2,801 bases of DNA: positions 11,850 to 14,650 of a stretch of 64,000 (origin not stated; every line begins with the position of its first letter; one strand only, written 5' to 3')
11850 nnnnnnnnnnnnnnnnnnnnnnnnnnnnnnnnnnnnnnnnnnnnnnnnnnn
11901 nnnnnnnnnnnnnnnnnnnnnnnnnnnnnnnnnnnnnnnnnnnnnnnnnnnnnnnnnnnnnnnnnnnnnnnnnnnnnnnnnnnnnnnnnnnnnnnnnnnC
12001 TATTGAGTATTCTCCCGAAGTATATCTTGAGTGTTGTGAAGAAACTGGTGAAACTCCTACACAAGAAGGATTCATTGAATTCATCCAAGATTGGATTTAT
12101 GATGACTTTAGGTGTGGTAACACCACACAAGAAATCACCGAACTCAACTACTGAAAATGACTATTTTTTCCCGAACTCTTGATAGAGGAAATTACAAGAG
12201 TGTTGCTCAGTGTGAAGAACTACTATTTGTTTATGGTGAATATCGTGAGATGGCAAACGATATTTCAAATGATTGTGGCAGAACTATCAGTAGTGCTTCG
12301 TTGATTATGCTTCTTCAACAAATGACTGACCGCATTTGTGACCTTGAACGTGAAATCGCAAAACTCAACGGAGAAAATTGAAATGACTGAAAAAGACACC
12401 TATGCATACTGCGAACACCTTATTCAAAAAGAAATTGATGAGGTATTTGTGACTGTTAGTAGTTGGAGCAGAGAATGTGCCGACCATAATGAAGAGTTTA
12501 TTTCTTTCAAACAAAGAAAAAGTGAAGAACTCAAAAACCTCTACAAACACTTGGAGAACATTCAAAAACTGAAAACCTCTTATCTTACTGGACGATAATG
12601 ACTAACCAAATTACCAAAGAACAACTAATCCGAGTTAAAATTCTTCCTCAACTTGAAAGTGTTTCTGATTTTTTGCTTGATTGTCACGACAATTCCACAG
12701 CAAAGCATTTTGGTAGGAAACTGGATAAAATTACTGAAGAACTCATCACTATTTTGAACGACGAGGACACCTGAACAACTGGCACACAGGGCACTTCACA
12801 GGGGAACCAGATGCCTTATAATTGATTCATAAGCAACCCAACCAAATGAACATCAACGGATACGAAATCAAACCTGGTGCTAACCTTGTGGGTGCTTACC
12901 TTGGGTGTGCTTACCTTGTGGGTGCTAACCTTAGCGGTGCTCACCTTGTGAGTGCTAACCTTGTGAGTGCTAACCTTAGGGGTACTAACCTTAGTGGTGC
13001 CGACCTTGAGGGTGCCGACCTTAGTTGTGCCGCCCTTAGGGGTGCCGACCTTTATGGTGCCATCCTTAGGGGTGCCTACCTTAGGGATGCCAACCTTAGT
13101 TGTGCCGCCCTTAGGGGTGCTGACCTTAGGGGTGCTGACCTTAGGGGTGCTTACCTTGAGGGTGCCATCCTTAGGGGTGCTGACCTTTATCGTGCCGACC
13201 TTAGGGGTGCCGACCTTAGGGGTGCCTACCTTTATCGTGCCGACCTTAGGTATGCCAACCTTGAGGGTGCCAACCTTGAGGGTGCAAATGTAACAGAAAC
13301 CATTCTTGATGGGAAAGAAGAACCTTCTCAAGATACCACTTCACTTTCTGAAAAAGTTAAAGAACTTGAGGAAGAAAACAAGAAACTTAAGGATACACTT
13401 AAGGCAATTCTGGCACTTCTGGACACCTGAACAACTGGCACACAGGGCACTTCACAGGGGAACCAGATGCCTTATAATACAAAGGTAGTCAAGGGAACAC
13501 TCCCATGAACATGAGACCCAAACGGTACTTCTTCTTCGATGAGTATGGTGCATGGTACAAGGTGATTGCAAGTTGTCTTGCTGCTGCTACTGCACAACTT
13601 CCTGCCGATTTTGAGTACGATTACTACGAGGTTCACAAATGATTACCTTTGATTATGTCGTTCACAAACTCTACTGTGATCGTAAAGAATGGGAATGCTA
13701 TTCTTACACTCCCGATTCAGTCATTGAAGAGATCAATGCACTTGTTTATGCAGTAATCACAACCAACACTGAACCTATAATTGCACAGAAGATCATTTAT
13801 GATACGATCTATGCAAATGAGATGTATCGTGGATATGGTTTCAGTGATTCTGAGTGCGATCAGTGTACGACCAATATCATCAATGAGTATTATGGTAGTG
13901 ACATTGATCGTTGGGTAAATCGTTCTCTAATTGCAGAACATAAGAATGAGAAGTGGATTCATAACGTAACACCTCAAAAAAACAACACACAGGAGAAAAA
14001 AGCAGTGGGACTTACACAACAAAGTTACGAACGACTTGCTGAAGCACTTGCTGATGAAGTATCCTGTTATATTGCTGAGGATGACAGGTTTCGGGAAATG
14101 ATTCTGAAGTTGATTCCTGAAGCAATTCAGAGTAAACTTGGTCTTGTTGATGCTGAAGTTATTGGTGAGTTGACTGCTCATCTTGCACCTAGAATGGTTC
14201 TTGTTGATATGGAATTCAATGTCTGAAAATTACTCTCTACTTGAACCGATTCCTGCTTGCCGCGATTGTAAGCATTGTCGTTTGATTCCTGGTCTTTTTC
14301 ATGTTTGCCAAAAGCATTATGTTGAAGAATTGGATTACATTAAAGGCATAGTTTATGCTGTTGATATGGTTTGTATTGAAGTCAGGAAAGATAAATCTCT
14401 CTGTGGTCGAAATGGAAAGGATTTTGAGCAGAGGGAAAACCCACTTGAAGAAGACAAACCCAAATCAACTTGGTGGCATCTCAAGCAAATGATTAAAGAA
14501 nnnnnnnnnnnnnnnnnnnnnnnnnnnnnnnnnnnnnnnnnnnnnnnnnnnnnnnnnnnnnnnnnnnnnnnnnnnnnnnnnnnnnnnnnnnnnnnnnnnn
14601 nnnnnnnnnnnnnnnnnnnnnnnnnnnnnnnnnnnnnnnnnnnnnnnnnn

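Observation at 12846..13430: Phage-encoded pentapeptide-repeat protein with dimerisation coiled coil: possible DNA mimic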

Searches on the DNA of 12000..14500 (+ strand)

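Call 5: search_dna_similar(query=window:12000-14500:+, collection=phages, mode=near)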
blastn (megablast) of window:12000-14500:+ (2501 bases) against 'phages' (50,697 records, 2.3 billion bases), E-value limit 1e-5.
No match.
